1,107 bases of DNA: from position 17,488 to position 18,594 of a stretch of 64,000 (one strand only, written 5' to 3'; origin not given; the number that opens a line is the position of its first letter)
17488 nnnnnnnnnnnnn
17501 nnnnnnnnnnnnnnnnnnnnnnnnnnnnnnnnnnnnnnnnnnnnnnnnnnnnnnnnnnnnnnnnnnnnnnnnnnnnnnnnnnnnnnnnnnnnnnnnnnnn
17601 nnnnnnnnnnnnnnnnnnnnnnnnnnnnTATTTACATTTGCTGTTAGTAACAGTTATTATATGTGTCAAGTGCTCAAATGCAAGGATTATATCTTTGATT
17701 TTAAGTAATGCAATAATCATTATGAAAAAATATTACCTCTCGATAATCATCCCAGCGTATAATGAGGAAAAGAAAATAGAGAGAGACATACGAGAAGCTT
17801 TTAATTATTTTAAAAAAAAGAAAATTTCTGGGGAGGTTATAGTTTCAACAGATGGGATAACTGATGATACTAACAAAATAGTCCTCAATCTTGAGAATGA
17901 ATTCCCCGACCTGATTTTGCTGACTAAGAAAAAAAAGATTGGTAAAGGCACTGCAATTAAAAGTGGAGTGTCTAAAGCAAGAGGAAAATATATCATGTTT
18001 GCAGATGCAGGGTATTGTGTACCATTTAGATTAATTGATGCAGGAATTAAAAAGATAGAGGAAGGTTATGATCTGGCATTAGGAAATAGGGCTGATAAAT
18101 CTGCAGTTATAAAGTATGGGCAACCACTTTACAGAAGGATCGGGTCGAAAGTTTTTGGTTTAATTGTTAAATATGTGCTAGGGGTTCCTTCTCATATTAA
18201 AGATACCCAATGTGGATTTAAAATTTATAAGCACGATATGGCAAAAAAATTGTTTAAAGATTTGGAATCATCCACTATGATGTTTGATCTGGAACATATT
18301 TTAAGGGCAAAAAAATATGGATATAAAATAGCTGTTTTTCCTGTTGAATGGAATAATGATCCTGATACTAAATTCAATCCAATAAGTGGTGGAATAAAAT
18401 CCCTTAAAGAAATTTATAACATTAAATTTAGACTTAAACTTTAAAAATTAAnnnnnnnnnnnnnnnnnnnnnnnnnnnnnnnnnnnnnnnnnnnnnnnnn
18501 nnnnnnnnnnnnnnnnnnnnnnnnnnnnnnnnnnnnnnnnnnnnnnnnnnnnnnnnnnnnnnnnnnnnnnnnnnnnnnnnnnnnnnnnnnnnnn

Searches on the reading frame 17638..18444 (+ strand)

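Call 8: search_protein_families(library=pfam, proteins=[window:17638-18444:+], max_evalue=0.001)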
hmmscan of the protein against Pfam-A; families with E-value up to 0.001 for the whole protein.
window:17638-18444:+ (268 aa): 3 families
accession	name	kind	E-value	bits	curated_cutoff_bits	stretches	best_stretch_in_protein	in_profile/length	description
PF00535.33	Glycos_transf_2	-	1e-20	74.7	23.3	1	35-206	1-168/168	Glycosyl transferase family 2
PF10111.15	Glyco_tranf_2_2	-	1.9e-05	24.7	27.3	1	35-124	1-90/276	Glycosyltransferase like family 2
PF13641.12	Glyco_tranf_2_3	-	3e-05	24.6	27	1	34-124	3-95/230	Glycosyltransferase like family 2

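Call 39: search_protein_families(library=ncbifam, proteins=[window:17638-18444:+], max_evalue=0.00001)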
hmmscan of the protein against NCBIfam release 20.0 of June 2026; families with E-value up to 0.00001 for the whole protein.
window:17638-18444:+ (268 aa): 14 families
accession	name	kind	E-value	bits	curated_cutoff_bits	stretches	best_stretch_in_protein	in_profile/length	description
NF041391.1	DPhHxTase_Halo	equivalog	4.7e-14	51.9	375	1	40-262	3-208/213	dolichyl-phosphate hexose transferase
NF007986.1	PRK10714.1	equivalog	6.1e-13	48.5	529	1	34-222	8-189/316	undecaprenyl-phosphate 4-deoxy-4-formamido-L-arabinose transferase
TIGR03937.1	PgaC_IcaA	equivalog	1.4e-12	47.3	422.3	1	32-125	45-135/407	poly-beta-1,6-N-acetyl-D-glucosamine synthase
NF047588.1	GlcsyltransPgfSStrep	equivalog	1.5e-12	47.4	500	1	34-154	3-124/308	glycosyltransferase PgfS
TIGR04182.1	glyco_TIGR04182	equivalog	3.3e-12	46.4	325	1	35-262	3-217/293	S-layer glycoprotein N-glycosyltransferase AglJ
NF007482.0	PRK10073.1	equivalog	2e-11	43.5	423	1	32-125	6-95/334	glycosyltransferase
NF041875.1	EPS_EpsD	equivalog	2.3e-09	37.1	370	1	34-142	1-106/325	exopolysaccharide biosynthesis glycosyltransferase EpsD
TIGR04283.1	glyco_like_mftF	equivalog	3.5e-09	36.6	182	1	34-125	1-82/221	TIGR04283 family arsenosugar biosynthesis glycosyltransferase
NF050050.1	ProtGlycPglI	equivalog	5.7e-09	35.8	500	1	33-150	3-118/306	GalNAc(5)-diNAcBac-PP-undecaprenol beta-1,3-glucosyltransferase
TIGR03111.1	glyc2_xrt_Gpos1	hypoth_equivalog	8.9e-09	34.6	363.95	1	28-126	45-142/439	TIGR03111 family XrtG-associated glycosyltransferase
NF058614.1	PPMAGASynPpgS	equivalog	2.8e-08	33.5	370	1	36-237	4-195/226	polyprenyl-phospho-N-acetylgalactosaminyl synthase PpgS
NF047683.1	TeichurnBiosyTuaG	equivalog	1.9e-07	31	400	1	30-126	4-97/252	teichuronic acid biosynthesis protein TuaG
NF038302.1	EPS_HpsE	equivalog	5.1e-07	29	300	1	34-123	3-94/307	hormogonium polysaccharide biosynthesis glycosyltransferase HpsE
NF010496.0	PRK13915.1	equivalog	3.7e-06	26.2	262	1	31-124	30-125/307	glucosyl-3-phosphoglycerate synthase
